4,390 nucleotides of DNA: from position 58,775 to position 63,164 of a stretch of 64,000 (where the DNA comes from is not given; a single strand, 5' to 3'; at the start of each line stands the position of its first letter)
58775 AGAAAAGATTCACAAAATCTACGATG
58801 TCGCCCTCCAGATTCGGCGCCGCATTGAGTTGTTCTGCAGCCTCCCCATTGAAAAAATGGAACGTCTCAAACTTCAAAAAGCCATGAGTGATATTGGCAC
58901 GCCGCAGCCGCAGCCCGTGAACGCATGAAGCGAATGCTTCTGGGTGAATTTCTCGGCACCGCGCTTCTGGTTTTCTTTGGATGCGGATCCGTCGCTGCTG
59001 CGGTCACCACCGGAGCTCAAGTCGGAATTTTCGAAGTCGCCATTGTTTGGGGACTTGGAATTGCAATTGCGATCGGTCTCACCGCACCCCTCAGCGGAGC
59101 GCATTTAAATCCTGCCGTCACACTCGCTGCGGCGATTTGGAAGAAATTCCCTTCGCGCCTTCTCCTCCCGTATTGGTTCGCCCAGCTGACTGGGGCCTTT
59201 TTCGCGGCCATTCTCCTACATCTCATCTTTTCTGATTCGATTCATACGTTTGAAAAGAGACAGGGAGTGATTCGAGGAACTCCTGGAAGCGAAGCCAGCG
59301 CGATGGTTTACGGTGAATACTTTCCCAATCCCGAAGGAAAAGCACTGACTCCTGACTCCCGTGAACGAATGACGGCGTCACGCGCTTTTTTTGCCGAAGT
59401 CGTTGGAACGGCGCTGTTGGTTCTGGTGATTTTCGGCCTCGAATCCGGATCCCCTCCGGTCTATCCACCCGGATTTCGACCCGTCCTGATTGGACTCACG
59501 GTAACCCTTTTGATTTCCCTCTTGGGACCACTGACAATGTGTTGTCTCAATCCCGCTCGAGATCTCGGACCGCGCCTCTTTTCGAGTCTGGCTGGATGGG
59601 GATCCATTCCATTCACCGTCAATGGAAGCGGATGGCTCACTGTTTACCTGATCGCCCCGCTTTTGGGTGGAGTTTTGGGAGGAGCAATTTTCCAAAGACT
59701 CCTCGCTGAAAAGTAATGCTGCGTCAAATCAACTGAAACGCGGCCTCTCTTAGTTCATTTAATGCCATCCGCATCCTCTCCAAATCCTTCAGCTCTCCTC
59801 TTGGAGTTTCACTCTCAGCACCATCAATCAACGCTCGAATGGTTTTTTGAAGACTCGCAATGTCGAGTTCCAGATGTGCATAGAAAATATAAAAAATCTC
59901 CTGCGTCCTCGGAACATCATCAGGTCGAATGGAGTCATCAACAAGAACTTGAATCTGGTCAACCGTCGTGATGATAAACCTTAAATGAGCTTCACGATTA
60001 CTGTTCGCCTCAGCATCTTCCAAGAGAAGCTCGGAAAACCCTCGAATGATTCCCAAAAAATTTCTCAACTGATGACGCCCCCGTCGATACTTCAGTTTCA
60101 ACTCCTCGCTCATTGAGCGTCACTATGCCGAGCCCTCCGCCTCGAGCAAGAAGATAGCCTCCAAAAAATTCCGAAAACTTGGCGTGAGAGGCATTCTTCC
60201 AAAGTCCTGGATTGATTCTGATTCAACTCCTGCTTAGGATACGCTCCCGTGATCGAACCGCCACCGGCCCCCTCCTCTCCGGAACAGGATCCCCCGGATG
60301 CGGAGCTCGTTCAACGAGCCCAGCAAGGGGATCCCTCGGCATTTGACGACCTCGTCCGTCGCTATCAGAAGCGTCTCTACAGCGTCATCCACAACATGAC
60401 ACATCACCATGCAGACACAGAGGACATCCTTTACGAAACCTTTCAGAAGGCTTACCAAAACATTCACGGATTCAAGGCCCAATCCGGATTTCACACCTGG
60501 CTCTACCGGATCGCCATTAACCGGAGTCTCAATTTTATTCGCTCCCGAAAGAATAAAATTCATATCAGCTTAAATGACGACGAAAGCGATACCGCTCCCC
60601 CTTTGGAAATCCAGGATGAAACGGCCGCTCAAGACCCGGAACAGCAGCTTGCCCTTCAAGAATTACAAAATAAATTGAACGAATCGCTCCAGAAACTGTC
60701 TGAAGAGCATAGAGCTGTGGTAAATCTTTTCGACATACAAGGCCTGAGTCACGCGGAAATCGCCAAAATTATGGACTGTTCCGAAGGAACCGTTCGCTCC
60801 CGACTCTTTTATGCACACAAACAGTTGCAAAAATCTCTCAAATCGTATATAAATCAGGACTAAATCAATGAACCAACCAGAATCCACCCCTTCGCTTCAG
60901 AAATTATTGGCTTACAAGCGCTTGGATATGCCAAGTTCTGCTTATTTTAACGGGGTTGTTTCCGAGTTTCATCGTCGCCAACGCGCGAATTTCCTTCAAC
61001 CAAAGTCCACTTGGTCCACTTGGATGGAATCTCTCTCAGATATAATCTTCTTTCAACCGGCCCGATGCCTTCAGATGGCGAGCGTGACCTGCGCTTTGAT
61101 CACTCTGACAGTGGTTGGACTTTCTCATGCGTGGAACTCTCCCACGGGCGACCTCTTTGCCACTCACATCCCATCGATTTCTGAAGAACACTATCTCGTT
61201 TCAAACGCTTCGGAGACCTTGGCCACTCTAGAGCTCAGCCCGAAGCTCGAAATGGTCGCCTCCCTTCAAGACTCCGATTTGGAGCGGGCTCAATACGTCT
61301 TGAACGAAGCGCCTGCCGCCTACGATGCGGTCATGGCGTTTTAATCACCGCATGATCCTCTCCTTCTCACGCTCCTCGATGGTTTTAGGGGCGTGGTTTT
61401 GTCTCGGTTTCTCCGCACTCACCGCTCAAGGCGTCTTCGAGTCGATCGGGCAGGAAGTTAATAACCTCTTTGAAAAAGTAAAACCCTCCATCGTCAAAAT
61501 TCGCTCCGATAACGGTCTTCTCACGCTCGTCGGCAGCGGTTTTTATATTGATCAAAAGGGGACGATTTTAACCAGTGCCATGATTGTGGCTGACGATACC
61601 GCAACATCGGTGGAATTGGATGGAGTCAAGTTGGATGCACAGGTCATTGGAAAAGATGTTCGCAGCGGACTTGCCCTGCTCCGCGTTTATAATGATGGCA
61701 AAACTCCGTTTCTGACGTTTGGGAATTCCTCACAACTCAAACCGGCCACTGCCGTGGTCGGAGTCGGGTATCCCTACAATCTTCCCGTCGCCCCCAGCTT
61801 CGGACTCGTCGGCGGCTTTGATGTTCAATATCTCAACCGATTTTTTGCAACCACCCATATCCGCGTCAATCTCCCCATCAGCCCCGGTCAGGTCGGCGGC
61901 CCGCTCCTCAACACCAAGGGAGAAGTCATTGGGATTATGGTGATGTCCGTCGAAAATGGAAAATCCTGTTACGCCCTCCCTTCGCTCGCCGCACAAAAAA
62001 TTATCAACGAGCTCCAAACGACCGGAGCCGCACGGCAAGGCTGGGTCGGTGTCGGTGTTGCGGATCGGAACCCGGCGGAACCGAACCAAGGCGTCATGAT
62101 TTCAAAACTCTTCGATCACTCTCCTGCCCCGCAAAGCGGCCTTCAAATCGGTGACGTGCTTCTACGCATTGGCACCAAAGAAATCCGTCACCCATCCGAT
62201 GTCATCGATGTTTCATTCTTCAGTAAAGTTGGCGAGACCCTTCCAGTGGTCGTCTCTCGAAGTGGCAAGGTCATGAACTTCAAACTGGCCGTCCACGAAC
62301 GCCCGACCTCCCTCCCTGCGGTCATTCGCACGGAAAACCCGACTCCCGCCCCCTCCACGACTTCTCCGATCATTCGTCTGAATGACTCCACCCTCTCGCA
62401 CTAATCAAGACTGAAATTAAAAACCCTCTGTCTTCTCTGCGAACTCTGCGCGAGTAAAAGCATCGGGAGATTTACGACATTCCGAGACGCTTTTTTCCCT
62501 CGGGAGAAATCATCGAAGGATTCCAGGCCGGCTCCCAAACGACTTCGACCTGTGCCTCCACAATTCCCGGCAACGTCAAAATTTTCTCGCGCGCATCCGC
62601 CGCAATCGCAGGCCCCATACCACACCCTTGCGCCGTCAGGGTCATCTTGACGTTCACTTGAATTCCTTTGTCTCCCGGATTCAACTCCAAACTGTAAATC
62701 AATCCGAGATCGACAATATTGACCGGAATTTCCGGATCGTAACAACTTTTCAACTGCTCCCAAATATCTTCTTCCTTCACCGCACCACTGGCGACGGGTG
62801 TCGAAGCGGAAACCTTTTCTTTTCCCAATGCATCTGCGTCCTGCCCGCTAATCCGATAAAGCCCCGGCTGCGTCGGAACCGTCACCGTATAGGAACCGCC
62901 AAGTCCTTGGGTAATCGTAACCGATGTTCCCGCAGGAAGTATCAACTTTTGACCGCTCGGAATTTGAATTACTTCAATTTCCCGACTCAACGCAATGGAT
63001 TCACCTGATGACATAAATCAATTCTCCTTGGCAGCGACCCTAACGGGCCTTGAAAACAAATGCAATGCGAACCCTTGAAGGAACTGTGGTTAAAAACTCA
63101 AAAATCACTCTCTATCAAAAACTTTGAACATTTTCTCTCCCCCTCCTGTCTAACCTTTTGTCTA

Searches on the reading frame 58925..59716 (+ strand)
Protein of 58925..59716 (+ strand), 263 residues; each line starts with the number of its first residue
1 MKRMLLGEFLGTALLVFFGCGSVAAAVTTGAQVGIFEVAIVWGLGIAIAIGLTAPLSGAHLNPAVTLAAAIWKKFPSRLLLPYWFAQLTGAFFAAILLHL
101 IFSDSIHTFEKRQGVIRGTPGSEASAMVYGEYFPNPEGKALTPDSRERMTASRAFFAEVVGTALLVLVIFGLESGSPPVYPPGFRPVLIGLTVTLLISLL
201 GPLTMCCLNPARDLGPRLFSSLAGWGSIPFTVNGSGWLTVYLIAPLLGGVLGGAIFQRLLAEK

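Call 14: search_protein_families(library=pfam, proteins=[window:58925-59716:+])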
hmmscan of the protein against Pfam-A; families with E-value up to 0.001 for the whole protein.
window:58925-59716:+ (263 aa): 1 family
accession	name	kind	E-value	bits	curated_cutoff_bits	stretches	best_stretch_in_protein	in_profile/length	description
PF00230.25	MIP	-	1.4e-44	152.9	25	1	2-256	8-222/222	Major intrinsic protein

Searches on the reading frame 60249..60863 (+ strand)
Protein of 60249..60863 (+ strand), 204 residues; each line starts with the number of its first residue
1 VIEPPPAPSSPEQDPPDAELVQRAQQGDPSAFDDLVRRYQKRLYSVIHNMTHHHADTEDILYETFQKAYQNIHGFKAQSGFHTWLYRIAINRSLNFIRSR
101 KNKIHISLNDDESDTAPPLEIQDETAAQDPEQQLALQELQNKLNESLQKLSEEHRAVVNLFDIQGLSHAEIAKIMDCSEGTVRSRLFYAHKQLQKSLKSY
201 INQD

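Call 14: search_protein_families(library=pfam, proteins=[window:60249-60863:+])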
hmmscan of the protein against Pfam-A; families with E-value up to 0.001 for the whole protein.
window:60249-60863:+ (204 aa): 5 families
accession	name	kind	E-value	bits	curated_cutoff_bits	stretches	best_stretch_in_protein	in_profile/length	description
PF04542.20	Sigma70_r2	-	3.8e-16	59.1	24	1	35-101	1-69/71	Sigma-70 region 2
PF08281.18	Sigma70_r4_2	-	3.1e-14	52.8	25.7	1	142-191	3-52/54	Sigma-70, region 4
PF04545.22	Sigma70_r4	-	3.9e-12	45.9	24.1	1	147-195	2-50/50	Sigma-70, region 4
PF07638.17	Sigma70_ECF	-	1.9e-11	44.6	21.1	1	18-198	5-184/185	ECF sigma factor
PF13384.12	HTH_23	-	0.00042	20.5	24.6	0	155-183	7-35/50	Homeodomain-like domain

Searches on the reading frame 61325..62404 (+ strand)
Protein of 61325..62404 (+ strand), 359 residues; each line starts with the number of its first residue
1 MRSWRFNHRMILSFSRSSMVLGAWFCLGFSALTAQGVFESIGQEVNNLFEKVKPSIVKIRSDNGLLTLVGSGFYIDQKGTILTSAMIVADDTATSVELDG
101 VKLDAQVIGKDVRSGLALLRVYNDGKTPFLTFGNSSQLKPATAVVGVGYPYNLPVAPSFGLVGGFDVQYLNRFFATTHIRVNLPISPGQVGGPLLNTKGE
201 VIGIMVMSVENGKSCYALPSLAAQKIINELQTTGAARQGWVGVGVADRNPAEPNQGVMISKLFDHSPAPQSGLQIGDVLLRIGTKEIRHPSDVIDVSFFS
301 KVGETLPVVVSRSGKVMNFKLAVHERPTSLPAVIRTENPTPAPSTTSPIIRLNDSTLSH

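Call 14: search_protein_families(library=pfam, proteins=[window:61325-62404:+])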
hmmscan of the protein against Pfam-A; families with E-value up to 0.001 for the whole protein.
window:61325-62404:+ (359 aa): 4 families
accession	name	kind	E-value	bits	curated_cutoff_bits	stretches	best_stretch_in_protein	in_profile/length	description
PF13365.12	Trypsin_2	-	2.9e-21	77.1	27.6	1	70-204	1-144/144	Trypsin-like peptidase domain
PF13180.12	PDZ_2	-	2e-08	34.8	27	1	242-322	4-79/80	PDZ domain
PF00595.29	PDZ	-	1.7e-05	25.5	23.2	1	237-309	8-79/81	PDZ domain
PF17820.7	PDZ_6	-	6.5e-05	23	27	1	265-295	8-38/54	PDZ domain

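Call 53: find_encoding_contigs(protein=window:61325-62404:+, flank=10000, max_places=2)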
Protein window:61325-62404:+ (359 aa): no gene with exactly this product is on record in the collection.

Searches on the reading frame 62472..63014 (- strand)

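Call 14: search_protein_families(library=pfam, proteins=[window:62472-63014:-])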
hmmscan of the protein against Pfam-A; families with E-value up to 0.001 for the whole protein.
window:62472-63014:- (180 aa): 1 family
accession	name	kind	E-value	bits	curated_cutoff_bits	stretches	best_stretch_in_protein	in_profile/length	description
PF01883.24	FeS_assembly_P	-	3.4e-16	59.7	23.5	1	81-158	1-73/73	Iron-sulfur cluster assembly protein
